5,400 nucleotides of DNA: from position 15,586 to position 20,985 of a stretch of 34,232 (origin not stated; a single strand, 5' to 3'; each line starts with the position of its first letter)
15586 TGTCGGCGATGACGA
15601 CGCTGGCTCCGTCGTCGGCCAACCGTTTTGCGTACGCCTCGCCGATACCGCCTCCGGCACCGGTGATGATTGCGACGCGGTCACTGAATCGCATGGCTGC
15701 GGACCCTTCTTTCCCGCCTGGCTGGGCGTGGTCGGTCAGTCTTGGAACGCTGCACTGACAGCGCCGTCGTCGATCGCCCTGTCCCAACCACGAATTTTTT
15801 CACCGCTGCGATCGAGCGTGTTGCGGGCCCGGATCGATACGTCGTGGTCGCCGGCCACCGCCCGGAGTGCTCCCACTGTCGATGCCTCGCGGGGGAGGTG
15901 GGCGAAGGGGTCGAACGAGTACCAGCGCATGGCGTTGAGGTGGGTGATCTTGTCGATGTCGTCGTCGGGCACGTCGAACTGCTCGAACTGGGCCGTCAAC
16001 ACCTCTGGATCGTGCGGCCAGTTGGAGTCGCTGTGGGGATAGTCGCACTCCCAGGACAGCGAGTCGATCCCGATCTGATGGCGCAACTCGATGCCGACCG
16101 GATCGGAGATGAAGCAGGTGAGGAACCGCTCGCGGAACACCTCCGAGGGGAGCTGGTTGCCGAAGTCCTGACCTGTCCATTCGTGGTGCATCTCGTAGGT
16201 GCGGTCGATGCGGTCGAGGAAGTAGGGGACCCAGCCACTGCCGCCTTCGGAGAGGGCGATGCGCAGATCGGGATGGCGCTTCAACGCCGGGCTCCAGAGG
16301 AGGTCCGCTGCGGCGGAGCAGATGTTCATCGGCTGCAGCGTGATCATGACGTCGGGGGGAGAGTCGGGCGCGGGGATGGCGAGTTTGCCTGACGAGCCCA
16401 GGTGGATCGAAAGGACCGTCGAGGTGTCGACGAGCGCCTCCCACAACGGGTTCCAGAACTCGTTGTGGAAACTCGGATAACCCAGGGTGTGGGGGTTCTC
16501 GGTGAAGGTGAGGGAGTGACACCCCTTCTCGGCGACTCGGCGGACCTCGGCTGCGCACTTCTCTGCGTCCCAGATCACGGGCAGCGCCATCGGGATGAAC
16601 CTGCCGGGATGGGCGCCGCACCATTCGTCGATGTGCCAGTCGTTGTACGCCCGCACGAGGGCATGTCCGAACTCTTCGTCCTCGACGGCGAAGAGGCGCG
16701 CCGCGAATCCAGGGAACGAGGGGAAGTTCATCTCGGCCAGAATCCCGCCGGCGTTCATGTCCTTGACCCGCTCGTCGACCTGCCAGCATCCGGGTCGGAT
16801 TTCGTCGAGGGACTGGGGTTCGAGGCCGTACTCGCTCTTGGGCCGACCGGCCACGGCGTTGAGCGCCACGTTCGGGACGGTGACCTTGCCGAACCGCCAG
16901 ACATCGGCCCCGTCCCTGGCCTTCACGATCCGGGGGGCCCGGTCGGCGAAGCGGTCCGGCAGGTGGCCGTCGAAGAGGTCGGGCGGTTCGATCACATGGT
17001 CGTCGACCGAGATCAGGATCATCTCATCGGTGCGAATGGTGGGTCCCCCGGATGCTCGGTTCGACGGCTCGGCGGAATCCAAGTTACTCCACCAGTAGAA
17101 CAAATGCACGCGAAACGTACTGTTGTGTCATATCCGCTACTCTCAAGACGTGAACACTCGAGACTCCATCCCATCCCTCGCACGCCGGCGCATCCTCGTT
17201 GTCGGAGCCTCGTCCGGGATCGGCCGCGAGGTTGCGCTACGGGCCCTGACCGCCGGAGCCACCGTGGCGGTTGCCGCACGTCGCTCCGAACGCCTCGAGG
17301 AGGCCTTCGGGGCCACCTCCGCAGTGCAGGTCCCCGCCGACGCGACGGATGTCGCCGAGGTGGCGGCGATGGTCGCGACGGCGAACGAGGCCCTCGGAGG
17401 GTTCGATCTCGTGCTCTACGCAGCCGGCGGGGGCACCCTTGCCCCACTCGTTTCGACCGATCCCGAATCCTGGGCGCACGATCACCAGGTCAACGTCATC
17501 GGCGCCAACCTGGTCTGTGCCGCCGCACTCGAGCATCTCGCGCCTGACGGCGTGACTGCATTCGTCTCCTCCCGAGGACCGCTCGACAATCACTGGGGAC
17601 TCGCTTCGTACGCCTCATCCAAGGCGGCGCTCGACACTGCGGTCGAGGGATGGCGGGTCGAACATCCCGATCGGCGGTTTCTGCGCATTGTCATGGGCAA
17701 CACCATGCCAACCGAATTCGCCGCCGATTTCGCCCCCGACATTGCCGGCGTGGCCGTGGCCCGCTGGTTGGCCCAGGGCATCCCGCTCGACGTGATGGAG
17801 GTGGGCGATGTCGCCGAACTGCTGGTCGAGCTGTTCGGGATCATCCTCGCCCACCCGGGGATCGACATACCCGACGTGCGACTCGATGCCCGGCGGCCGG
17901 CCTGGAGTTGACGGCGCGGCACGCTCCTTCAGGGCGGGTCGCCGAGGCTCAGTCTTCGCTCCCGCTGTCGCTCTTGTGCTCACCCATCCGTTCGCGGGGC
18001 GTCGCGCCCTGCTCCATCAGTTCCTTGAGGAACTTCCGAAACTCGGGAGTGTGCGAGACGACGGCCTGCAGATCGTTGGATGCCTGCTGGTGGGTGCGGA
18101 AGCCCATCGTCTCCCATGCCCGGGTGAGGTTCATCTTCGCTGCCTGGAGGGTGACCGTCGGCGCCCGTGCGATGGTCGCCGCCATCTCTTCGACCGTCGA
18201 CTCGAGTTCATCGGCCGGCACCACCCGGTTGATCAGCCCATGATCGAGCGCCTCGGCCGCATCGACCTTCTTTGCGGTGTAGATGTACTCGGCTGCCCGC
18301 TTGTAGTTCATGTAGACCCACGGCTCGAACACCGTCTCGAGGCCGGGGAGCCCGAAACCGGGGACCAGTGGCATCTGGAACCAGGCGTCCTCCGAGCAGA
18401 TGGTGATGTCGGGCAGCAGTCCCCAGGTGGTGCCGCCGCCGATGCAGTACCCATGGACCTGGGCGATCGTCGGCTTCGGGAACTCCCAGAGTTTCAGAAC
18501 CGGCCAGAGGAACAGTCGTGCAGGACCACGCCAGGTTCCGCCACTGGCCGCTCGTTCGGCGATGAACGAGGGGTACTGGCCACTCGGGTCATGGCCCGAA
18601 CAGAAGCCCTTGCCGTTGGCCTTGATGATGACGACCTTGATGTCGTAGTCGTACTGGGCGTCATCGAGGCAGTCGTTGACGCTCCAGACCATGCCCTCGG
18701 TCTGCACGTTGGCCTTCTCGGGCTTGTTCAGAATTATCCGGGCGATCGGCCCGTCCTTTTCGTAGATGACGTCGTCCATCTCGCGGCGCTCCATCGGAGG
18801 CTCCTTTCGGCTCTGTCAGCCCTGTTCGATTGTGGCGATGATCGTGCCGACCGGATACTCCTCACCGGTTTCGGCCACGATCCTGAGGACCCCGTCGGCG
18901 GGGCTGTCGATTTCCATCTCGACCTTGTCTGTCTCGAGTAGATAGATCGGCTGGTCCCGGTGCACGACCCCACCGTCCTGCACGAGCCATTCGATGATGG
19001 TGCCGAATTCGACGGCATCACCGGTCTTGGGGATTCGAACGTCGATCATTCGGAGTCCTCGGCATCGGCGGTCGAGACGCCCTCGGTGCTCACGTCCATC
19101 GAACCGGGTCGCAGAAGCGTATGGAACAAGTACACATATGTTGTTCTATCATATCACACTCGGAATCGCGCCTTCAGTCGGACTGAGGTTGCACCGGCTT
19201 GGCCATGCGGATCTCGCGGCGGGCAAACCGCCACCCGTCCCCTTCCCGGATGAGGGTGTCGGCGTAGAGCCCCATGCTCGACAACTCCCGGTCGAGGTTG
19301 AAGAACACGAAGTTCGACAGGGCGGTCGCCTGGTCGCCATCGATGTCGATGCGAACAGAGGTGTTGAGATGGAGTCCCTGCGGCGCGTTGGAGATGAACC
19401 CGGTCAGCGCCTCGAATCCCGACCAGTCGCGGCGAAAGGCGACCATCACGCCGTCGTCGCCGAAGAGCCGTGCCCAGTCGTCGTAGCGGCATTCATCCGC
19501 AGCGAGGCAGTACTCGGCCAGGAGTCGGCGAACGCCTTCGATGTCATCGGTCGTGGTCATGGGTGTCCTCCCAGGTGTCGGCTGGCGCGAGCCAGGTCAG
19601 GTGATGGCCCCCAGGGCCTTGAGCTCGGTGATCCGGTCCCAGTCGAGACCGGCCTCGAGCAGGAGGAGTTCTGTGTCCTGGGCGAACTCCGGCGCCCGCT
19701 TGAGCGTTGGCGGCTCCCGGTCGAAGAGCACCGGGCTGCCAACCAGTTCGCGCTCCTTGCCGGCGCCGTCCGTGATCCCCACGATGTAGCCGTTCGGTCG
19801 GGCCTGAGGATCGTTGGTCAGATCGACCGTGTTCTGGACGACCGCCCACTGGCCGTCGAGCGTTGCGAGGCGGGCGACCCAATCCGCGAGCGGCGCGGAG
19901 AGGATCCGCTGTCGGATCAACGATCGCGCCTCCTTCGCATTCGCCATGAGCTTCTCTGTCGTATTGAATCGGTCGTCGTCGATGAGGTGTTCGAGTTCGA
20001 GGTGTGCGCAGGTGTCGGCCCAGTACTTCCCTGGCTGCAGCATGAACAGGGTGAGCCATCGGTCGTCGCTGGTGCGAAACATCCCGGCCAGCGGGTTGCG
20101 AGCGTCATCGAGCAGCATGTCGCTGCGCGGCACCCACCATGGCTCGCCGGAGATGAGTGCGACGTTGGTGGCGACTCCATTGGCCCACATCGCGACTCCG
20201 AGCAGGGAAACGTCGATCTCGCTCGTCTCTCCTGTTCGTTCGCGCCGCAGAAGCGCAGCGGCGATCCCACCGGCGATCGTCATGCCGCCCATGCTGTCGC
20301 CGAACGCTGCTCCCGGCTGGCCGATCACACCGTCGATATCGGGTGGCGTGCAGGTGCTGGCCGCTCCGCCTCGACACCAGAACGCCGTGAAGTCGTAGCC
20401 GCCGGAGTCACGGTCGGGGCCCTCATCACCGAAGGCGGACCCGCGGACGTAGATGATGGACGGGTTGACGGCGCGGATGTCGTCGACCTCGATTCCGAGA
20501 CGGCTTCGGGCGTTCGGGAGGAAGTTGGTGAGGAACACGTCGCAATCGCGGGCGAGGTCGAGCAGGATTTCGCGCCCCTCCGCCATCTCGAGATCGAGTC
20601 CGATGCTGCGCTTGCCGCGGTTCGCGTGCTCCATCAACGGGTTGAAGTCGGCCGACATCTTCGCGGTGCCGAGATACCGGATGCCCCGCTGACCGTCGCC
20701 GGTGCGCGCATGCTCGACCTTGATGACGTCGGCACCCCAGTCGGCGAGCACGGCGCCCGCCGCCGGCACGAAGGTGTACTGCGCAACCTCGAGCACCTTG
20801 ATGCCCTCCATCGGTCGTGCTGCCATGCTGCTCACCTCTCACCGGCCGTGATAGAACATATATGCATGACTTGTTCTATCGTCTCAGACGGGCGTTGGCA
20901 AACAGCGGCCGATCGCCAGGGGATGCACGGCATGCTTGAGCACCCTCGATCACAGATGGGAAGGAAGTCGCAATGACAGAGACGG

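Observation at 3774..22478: Seven copies of a 27-bp AT-rich inverted-repeat operator (TAGrACA-N13-TGTwCTA) tie ~27 kb of catabolic genes into one apparent regulon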

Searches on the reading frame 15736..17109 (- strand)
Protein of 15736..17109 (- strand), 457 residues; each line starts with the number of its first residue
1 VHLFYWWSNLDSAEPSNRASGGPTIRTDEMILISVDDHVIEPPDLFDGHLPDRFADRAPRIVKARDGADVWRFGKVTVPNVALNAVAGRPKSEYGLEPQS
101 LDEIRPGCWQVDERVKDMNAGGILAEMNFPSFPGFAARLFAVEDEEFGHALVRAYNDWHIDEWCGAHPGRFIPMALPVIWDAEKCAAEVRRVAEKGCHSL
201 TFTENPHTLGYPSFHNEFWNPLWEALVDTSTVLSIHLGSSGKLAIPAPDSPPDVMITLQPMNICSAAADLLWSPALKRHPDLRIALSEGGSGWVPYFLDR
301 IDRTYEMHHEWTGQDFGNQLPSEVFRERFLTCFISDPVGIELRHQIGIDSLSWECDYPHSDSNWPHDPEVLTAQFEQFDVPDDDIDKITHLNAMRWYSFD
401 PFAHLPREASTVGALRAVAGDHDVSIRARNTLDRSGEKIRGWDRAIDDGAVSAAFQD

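Call 7: search_protein_families(library=ncbifam, proteins=[window:15736-17109:-], max_evalue=0.00001)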
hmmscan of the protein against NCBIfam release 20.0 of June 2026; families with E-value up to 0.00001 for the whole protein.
window:15736-17109:- (457 aa): 0 families

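Call 56: search_protein_families(library=pfam, proteins=[window:15736-17109:-], max_evalue=0.001)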
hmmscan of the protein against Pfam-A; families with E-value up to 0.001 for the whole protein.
window:15736-17109:- (457 aa): 1 family
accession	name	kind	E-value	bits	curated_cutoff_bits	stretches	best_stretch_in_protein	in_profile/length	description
PF04909.20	Amidohydro_2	-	3.3e-31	109.6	26.4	1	102-399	12-289/289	Amidohydrolase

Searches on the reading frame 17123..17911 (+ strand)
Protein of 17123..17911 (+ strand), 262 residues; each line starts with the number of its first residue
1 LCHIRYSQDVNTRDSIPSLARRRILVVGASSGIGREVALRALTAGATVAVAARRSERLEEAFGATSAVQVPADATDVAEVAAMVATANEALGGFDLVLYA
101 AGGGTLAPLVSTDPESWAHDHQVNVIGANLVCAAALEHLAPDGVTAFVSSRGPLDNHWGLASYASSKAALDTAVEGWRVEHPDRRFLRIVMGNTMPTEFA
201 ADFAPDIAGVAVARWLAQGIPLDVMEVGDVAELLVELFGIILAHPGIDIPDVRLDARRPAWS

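Call 7: search_protein_families(library=ncbifam, proteins=[window:17123-17911:+], max_evalue=0.00001)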
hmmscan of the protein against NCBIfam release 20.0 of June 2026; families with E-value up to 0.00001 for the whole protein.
window:17123-17911:+ (262 aa): 167 families (the best 25 are shown)
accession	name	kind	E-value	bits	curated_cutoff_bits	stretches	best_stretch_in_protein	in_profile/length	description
NF004526.0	PRK05872.1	subfamily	1.9e-22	79.7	276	1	17-180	6-174/297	short-chain dehydrogenase/reductase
NF005559.1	PRK07231.1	subfamily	3.7e-22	79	215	1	19-205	2-196/249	glucose 1-dehydrogenase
NF005594.0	PRK07326.1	equivalog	3.3e-21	75.9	271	1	20-207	5-194/237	SDR family oxidoreductase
NF004824.0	PRK06180.1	subfamily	2.8e-20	72.6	298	1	21-204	4-188/279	oxidoreductase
NF005909.0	PRK07890.1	subfamily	3e-20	72.6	258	1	19-175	5-168/260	short chain dehydrogenase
TIGR02632.1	RhaD_aldol-ADH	equivalog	3.7e-20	71.9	567.75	1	18-170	411-573/676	bifunctional rhamnulose-1-phosphate aldolase/short-chain dehydrogenase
NF052558.1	MBtsdlDhBudC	equivalog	5e-20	72.1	270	1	22-171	4-157/250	meso-2,3-butanediol dehydrogenase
NF005854.0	PRK07775.1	equivalog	7.1e-20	71.4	260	1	17-180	6-176/274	SDR family oxidoreductase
NF005893.0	PRK07856.1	equivalog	8.1e-20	71.2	255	1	19-226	7-210/255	SDR family oxidoreductase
NF006189.0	PRK08324.1-3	equivalog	9e-20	70.6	634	1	18-172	435-599/701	bifunctional rhamnulose-1-phosphate aldolase/short-chain dehydrogenase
NF005495.0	PRK07109.1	subfamily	3.3e-19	69.3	264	1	19-180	6-174/334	SDR family oxidoreductase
NF004791.0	PRK06138.1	equivalog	2.4e-18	66.4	312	1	19-171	3-161/252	SDR family oxidoreductase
NF009468.0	PRK12826.1-4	equivalog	4.7e-18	65.8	318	1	18-223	4-213/256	SDR family oxidoreductase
NF004528.0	PRK05875.1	equivalog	4.7e-18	65.5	334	1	17-174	6-173/280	SDR family oxidoreductase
NF006114.0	PRK08263.1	subfamily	5e-18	65.3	290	1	24-176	6-162/280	short chain dehydrogenase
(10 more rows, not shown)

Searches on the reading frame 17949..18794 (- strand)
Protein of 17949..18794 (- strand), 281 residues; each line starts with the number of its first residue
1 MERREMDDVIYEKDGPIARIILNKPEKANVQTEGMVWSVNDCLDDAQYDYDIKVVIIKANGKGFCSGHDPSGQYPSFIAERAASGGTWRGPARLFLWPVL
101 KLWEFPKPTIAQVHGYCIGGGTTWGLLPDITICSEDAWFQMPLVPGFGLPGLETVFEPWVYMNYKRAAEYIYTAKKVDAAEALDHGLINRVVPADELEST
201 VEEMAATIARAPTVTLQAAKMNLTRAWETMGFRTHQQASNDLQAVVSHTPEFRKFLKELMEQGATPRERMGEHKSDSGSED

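Call 7: search_protein_families(library=ncbifam, proteins=[window:17949-18794:-], max_evalue=0.00001)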
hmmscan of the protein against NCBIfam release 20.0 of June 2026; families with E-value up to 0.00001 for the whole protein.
window:17949-18794:- (281 aa): 68 families (the best 25 are shown)
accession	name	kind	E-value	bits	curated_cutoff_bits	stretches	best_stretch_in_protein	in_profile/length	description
NF006140.0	PRK08290.1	subfamily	3.5e-53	180.7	280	1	4-245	5-259/292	enoyl-CoA hydratase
NF006128.0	PRK08272.1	subfamily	3.2e-43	148.1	257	2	100-263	126-286/308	crotonase/enoyl-CoA hydratase family protein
NF009125.0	PRK12478.1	equivalog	9.5e-39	133.2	347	1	3-264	3-269/304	crotonase/enoyl-CoA hydratase family protein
NF004781.0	PRK06127.1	subfamily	2.5e-36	125.7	291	1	5-225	9-225/269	enoyl-CoA hydratase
NF006588.0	PRK09120.1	equivalog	2.3e-31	109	276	1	5-232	6-229/276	p-hydroxycinnamoyl CoA hydratase/lyase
NF004796.0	PRK06144.1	subfamily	2.5e-30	105.8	272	1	4-261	5-253/262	enoyl-CoA hydratase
NF006699.0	PRK09245.1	subfamily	3.3e-30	105.3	354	1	7-262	3-258/266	crotonase/enoyl-CoA hydratase family protein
NF042430.2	EnCoAhydt_DpgD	equivalog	1.9e-29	102.9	400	1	11-227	1-216/258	enoyl-CoA-hydratase DpgD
NF006008.0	PRK08139.1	equivalog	2e-29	103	313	1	8-227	12-224/266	enoyl-CoA hydratase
NF051848.1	EnCoAHydtEchA19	equivalog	2.3e-29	102.7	400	1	10-236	3-225/258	enoyl-CoA hydratase EchA19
NF006107.0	PRK08258.1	equivalog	1.3e-28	100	330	1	8-260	18-267/277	enoyl-CoA hydratase family protein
TIGR02280.1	PaaB1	equivalog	6.4e-28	98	345.15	1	11-254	3-240/256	2-(1,2-epoxy-1,2-dihydrophenyl)acetyl-CoA isomerase PaaG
NF005637.0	PRK07396.1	equivalog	9e-27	94.2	380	1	4-237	10-236/273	1,4-dihydroxy-2-naphthoyl-CoA synthase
TIGR03210.1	badI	equivalog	9.3e-27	94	467.6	1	7-220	2-208/256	2-ketocyclohexanecarboxyl-CoA hydrolase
NF004475.0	PRK05809.1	subfamily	1.3e-26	93.6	394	1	5-227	2-218/260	short-chain-enoyl-CoA hydratase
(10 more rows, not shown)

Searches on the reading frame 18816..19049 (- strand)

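Call 56: search_protein_families(library=pfam, proteins=[window:18816-19049:-], max_evalue=0.001)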
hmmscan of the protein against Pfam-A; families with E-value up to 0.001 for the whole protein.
window:18816-19049:- (77 aa): 1 family
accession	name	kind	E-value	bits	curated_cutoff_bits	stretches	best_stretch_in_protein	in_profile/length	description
PF00364.28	Biotin_lipoyl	-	2.4e-17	62.9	22.1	1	3-74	2-73/73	Biotin-requiring enzyme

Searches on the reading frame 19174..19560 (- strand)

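Call 7: search_protein_families(library=ncbifam, proteins=[window:19174-19560:-], max_evalue=0.00001)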
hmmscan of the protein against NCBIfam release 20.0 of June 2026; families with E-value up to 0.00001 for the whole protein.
window:19174-19560:- (128 aa): 1 family
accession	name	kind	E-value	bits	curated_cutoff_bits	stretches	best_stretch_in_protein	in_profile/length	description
NF041685.1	ant_diox_AndAd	equivalog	6.8e-06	25.8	230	0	73-117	92-140/155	anthranilate 1,2-dioxygenase small subunit AndAd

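Call 56: search_protein_families(library=pfam, proteins=[window:19174-19560:-], max_evalue=0.001)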
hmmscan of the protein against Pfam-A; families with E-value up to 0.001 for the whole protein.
window:19174-19560:- (128 aa): 4 families
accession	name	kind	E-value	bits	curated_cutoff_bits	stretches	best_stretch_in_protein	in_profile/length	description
PF13577.12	SnoaL_4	-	5.5e-20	72.1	24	1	4-115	3-125/126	SnoaL-like domain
PF14534.12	DUF4440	-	0.0004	21.2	25.2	1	10-111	1-106/107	Domain of unknown function (DUF4440)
PF13474.12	SnoaL_3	-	0.00044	21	22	1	10-113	1-112/121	SnoaL-like domain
PF00866.24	Ring_hydroxyl_B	-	0.00049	20.6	27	0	65-121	78-139/144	Ring hydroxylating beta subunit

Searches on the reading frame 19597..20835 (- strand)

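Call 7: search_protein_families(library=ncbifam, proteins=[window:19597-20835:-], max_evalue=0.00001)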
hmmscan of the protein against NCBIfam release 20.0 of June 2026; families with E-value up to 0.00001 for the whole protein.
window:19597-20835:- (412 aa): 7 families
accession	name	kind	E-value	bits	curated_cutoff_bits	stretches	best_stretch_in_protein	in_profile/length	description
NF003809.0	PRK05398.1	subfamily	5.6e-48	163.5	442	2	7-211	3-200/416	formyl-CoA transferase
TIGR03253.1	oxalate_frc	equivalog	2.3e-47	161.7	504.2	2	7-211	2-199/416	formyl-CoA transferase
NF052585.1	SucGlutTfsCaiB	equivalog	6.3e-46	156.7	750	1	5-392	4-385/394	succinate--glutarate CoA-transferase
NF008511.0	PRK11430.1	equivalog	1.9e-29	103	522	1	5-345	6-332/381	CoA:oxalate CoA-transferase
NF041294.1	Scnl_mescCoAtase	equivalog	3.9e-26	92.1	700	1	9-389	4-377/381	succinyl-CoA:mesaconate CoA-transferase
NF002914.1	PRK03525.1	equivalog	3.5e-24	85.5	413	1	8-411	9-397/400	L-carnitine CoA-transferase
TIGR04253.1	mesacon_CoA_iso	equivalog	7.2e-09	35.1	725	1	10-219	4-202/403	2-methylfumaryl-CoA isomerase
